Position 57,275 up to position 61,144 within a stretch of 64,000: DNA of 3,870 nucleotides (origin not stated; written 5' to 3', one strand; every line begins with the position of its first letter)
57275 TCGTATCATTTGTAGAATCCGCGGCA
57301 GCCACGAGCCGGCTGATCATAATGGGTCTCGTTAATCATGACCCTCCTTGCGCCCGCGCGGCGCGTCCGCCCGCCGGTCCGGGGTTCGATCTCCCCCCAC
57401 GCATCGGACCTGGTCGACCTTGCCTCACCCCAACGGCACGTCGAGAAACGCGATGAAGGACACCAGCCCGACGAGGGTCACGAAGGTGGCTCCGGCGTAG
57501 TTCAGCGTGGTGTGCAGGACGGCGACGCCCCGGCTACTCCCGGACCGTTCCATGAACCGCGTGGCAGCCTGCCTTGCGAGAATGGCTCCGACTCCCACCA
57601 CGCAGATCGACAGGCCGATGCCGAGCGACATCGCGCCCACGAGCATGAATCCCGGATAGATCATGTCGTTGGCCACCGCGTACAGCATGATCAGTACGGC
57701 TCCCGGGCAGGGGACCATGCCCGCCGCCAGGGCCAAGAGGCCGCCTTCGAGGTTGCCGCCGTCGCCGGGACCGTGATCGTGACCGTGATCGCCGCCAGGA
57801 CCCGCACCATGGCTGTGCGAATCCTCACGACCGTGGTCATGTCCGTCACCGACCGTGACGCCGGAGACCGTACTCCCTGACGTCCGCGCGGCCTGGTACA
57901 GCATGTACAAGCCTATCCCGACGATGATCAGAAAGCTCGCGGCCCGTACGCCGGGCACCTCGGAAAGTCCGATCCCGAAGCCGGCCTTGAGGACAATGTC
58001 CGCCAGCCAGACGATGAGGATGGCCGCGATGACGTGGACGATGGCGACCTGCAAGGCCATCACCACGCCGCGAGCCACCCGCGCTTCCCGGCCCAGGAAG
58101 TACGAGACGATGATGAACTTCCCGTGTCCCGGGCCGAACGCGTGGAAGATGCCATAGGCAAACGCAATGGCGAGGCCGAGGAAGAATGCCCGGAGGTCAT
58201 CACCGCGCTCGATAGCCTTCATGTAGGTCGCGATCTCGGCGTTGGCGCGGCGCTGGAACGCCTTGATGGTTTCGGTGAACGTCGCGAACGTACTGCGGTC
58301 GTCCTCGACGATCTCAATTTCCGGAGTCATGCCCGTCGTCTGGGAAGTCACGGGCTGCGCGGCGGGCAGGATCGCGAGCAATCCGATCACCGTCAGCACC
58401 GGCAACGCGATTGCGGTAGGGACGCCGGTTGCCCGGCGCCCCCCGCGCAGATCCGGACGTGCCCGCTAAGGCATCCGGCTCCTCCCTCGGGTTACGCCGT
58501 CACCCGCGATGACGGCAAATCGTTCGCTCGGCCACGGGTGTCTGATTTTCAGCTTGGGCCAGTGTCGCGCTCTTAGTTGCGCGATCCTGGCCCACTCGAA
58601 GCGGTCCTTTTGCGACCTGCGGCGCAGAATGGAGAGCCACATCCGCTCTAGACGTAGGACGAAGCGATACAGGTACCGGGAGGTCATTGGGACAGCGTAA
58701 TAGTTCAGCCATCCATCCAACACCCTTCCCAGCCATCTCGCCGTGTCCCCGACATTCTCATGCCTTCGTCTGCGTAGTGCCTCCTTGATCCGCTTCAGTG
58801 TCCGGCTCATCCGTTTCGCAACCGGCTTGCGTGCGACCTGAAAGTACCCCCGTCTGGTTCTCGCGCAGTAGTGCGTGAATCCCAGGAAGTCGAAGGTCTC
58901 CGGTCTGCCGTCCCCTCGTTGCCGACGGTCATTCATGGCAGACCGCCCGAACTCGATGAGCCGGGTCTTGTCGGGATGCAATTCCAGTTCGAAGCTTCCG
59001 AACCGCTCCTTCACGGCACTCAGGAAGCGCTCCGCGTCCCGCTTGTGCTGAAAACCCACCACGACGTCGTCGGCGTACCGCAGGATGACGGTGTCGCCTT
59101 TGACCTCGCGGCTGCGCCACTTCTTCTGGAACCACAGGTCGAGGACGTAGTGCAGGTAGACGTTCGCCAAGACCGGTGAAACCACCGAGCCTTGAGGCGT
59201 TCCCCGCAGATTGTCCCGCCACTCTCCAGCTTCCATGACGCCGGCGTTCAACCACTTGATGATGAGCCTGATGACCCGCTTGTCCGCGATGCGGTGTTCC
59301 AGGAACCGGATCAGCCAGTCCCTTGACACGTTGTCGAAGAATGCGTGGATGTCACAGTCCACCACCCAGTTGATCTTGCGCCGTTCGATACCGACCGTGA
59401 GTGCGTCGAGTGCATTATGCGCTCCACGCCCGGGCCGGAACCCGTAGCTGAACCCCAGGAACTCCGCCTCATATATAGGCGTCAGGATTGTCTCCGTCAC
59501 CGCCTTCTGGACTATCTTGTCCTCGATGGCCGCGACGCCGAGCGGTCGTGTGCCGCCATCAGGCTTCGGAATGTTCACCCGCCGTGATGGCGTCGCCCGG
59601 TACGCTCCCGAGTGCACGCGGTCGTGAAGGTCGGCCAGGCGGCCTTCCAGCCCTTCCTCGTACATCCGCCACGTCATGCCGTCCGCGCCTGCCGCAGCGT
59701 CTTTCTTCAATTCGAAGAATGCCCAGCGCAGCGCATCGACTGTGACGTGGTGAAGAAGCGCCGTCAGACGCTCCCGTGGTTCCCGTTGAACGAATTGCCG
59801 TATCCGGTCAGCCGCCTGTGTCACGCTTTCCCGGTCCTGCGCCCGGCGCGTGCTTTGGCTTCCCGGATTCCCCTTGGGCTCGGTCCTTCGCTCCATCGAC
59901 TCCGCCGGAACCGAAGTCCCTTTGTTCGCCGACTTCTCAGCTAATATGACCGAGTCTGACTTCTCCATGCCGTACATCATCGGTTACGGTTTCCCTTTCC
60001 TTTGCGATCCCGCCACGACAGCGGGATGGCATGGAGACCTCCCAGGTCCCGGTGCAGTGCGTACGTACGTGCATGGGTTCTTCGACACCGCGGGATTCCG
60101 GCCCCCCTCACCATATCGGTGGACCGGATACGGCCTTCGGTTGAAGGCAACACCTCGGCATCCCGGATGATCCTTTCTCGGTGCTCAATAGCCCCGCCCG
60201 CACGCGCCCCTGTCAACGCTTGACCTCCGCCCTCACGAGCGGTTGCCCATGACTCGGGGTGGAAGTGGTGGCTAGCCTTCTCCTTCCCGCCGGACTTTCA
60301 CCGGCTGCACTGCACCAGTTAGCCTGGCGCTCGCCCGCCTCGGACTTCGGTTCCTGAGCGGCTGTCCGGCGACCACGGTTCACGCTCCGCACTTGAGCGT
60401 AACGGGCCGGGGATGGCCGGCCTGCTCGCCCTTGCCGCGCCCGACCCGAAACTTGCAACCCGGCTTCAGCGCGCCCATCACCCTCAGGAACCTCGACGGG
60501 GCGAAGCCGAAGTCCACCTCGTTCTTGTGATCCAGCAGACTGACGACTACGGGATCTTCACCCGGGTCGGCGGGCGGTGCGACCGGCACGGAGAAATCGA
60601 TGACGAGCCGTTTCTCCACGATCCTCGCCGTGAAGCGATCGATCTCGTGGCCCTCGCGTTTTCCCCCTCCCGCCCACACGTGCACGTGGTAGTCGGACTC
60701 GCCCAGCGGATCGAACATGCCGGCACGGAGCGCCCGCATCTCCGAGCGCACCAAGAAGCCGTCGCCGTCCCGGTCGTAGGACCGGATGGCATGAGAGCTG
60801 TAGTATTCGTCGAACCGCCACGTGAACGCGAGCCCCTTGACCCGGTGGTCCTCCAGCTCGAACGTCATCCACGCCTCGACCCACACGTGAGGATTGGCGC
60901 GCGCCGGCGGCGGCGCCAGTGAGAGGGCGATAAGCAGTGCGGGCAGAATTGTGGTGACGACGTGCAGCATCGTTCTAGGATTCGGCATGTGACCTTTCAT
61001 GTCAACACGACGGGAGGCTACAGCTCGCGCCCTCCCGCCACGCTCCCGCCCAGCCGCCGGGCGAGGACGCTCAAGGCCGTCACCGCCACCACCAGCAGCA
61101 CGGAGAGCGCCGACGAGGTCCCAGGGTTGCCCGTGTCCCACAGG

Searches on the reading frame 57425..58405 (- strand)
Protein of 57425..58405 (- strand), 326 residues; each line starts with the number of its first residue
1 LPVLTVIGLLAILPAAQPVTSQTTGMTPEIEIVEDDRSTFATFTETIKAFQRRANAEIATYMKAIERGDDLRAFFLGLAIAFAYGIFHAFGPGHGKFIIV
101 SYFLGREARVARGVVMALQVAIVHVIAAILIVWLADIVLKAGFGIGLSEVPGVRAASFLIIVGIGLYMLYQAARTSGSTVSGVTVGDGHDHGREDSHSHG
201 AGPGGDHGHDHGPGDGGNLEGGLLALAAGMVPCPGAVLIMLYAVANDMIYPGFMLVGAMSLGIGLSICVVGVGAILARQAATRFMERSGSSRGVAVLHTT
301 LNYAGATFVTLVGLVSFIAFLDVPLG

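Call 5: search_protein_families(library=pfam, proteins=[window:57425-58405:-], max_evalue=0.01)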
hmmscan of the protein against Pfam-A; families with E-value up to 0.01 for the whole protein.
window:57425-58405:- (326 aa): 1 family
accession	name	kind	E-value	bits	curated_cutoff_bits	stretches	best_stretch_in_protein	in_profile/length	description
PF03824.22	NicO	-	5.8e-23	82.1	27.7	2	79-176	6-107/287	High-affinity nickel-transport protein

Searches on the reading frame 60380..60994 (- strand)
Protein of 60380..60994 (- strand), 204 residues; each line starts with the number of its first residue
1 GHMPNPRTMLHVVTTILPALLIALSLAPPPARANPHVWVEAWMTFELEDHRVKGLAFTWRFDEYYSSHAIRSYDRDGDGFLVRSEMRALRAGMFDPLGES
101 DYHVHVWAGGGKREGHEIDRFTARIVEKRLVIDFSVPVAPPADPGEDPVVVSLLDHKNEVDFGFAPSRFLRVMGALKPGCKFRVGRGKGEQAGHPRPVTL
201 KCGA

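Call 5: search_protein_families(library=pfam, proteins=[window:60380-60994:-], max_evalue=0.01)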
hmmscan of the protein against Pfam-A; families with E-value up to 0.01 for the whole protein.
window:60380-60994:- (204 aa): 1 family
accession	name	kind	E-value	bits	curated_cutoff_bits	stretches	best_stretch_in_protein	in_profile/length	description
PF06226.18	DUF1007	-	6.6e-27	95.3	27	1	20-191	2-174/211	Protein of unknown function (DUF1007)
